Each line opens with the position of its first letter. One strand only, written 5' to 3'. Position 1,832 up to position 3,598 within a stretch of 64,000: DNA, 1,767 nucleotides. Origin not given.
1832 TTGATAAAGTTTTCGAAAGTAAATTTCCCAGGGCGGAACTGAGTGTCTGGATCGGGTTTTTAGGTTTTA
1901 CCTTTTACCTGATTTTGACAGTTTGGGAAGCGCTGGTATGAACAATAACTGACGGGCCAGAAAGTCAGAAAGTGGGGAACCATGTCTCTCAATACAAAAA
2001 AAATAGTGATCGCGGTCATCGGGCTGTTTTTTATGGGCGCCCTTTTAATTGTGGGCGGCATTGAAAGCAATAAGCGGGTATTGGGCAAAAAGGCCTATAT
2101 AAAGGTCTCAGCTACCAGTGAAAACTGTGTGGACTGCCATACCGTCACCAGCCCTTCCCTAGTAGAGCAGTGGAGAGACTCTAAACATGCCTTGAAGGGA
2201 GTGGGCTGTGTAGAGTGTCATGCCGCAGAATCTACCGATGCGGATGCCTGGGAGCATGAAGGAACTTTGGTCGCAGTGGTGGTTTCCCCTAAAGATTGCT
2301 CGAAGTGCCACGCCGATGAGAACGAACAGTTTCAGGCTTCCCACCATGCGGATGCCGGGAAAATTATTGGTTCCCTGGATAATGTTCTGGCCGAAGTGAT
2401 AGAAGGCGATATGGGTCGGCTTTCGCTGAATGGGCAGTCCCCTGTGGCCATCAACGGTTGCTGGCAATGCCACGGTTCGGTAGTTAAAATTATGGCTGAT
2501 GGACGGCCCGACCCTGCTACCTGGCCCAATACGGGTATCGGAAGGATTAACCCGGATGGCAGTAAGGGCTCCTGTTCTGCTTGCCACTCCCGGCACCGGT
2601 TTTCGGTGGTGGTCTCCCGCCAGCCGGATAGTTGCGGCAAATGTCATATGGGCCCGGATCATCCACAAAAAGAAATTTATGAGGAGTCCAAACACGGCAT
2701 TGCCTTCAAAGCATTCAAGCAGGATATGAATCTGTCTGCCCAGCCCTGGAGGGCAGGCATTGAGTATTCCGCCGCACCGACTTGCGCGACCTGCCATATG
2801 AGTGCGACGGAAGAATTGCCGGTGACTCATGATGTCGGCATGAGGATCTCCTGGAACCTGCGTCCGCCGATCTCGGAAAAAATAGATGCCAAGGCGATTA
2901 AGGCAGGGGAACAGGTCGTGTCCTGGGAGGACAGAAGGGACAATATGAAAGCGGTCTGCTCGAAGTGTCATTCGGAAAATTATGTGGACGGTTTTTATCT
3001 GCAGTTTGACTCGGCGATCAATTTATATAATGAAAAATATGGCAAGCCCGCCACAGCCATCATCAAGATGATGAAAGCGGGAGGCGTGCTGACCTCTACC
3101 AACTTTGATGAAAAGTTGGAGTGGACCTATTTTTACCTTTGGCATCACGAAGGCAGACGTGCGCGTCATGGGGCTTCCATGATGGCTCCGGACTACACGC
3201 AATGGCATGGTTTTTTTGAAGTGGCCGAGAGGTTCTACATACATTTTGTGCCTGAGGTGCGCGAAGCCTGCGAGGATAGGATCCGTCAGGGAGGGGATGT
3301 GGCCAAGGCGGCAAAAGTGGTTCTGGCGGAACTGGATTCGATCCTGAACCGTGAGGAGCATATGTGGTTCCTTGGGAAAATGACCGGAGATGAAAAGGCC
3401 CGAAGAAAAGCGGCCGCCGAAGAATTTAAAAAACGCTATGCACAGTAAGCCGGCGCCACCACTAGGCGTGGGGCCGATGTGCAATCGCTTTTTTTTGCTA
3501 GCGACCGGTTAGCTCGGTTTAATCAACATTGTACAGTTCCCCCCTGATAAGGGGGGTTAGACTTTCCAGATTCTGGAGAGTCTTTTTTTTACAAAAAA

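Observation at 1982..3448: HAO-family octahaem cytochrome encoded as the third gene of a bc-complex operon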

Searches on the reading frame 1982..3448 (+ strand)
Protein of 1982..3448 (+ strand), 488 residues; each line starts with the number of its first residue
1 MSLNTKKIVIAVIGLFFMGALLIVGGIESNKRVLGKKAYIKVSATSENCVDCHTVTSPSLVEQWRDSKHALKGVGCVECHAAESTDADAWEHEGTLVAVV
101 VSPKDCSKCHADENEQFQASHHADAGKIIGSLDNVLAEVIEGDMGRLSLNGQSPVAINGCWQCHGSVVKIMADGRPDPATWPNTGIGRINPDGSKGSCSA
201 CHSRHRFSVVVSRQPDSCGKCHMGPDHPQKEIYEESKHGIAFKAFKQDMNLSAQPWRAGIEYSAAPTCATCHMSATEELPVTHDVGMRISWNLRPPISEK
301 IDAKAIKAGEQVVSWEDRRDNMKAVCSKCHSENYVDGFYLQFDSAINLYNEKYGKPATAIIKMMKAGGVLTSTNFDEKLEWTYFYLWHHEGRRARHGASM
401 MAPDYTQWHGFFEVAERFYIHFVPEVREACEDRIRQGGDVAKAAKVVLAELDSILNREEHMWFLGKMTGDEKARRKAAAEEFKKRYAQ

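Call 3: search_protein_families(library=pfam, proteins=[window:1982-3448:+], max_evalue=0.01)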
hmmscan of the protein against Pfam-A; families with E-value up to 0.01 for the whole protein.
window:1982-3448:+ (488 aa): 8 families
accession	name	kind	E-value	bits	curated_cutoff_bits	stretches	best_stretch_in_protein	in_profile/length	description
PF13447.11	Multi-haem_cyto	-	2.8e-27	96.1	21.9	1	196-372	96-263/269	Seven times multi-haem cytochrome CxxCH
PF13435.11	Cytochrome_C554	-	5.9e-12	46.8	20.8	2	40-80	39-83/84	Cytochrome c554 and c-prime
PF14522.11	Cytochrome_C7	-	2.5e-10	40.5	24.8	3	157-222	13-66/67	Cytochrome c7 and related cytochrome c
PF22113.1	Mtrc-MtrF_II-IV_dom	-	1.8e-09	37.8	30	2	195-332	6-129/176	Outer membrane cytochrome MtrC/MtrF-like, domains II/IV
PF14537.11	Cytochrom_c3_2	-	1.1e-07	32.7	25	1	154-222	23-78/79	Cytochrome c3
PF09699.15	Paired_CXXCH_1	-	9.7e-06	25.6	20.6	1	195-223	6-37/41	Doubled CXXCH motif (Paired_CXXCH_1)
PF02335.20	Cytochrom_C552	-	1.8e-05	24.3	24.1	1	62-128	233-300/438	Cytochrome c552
PF03264.19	Cytochrom_NNT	-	0.00057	20.1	24.1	1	18-84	8-76/174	NapC/NirT cytochrome c family, N-terminal region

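Call 4: search_solved_structures(query=window:1982-3448:+, max_evalue=1, show_alignments=3)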
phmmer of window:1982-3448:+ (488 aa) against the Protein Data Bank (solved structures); distinct sequences matched with E-value up to 1: 13.
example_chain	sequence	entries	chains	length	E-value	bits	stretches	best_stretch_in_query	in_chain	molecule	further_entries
4qo5_A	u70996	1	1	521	1.2e-47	166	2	74-285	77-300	Hypothetical multiheme protein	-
6h5l_A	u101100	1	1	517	6e-21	77.9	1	47-345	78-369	Similar to hydroxylamine oxidoreductase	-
6m0p_A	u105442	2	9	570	3.6e-20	75.4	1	195-373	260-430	Aerobic hydroxylamine oxidoreductase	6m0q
1fgj_A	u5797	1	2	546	3.7e-20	75.3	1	195-373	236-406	HYDROXYLAMINE OXIDOREDUCTASE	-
4fas_A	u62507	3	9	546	4.1e-20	75.2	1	195-373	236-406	Hydroxylamine oxidoreductase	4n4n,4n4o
4n4j_A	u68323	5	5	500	2.1e-16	63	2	196-369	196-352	hydroxylamine oxidoreductase | Similar to hydroxylamine oxidoreductase hao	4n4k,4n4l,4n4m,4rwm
6t5e_A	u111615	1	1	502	5.5e-16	61.5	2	196-364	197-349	Hydroxylamine oxidoreductase-like protein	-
6hif_G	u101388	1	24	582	1.1e-14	57.2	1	196-388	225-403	Hydrazine dehydrogenase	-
8rv0_Y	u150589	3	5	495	0.28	13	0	47-126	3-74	Octaheme cytochrome c nitrite reductase | Octaheme nitrite c cytochrome c reductase | Octaheme nitrite reductase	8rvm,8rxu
4wjy_A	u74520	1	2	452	0.32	12.9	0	266-338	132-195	Cytochrome c-552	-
1qdb_A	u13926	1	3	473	0.35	12.7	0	62-118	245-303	CYTOCHROME C NITRITE REDUCTASE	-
1gu6_A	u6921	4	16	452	0.62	11.9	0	266-338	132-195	CYTOCHROME C552 | Cytochrome c-552 | Cytochrome c nitrite reductase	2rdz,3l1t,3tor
2rf7_A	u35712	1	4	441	0.74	11.7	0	267-338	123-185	Cytochrome c-552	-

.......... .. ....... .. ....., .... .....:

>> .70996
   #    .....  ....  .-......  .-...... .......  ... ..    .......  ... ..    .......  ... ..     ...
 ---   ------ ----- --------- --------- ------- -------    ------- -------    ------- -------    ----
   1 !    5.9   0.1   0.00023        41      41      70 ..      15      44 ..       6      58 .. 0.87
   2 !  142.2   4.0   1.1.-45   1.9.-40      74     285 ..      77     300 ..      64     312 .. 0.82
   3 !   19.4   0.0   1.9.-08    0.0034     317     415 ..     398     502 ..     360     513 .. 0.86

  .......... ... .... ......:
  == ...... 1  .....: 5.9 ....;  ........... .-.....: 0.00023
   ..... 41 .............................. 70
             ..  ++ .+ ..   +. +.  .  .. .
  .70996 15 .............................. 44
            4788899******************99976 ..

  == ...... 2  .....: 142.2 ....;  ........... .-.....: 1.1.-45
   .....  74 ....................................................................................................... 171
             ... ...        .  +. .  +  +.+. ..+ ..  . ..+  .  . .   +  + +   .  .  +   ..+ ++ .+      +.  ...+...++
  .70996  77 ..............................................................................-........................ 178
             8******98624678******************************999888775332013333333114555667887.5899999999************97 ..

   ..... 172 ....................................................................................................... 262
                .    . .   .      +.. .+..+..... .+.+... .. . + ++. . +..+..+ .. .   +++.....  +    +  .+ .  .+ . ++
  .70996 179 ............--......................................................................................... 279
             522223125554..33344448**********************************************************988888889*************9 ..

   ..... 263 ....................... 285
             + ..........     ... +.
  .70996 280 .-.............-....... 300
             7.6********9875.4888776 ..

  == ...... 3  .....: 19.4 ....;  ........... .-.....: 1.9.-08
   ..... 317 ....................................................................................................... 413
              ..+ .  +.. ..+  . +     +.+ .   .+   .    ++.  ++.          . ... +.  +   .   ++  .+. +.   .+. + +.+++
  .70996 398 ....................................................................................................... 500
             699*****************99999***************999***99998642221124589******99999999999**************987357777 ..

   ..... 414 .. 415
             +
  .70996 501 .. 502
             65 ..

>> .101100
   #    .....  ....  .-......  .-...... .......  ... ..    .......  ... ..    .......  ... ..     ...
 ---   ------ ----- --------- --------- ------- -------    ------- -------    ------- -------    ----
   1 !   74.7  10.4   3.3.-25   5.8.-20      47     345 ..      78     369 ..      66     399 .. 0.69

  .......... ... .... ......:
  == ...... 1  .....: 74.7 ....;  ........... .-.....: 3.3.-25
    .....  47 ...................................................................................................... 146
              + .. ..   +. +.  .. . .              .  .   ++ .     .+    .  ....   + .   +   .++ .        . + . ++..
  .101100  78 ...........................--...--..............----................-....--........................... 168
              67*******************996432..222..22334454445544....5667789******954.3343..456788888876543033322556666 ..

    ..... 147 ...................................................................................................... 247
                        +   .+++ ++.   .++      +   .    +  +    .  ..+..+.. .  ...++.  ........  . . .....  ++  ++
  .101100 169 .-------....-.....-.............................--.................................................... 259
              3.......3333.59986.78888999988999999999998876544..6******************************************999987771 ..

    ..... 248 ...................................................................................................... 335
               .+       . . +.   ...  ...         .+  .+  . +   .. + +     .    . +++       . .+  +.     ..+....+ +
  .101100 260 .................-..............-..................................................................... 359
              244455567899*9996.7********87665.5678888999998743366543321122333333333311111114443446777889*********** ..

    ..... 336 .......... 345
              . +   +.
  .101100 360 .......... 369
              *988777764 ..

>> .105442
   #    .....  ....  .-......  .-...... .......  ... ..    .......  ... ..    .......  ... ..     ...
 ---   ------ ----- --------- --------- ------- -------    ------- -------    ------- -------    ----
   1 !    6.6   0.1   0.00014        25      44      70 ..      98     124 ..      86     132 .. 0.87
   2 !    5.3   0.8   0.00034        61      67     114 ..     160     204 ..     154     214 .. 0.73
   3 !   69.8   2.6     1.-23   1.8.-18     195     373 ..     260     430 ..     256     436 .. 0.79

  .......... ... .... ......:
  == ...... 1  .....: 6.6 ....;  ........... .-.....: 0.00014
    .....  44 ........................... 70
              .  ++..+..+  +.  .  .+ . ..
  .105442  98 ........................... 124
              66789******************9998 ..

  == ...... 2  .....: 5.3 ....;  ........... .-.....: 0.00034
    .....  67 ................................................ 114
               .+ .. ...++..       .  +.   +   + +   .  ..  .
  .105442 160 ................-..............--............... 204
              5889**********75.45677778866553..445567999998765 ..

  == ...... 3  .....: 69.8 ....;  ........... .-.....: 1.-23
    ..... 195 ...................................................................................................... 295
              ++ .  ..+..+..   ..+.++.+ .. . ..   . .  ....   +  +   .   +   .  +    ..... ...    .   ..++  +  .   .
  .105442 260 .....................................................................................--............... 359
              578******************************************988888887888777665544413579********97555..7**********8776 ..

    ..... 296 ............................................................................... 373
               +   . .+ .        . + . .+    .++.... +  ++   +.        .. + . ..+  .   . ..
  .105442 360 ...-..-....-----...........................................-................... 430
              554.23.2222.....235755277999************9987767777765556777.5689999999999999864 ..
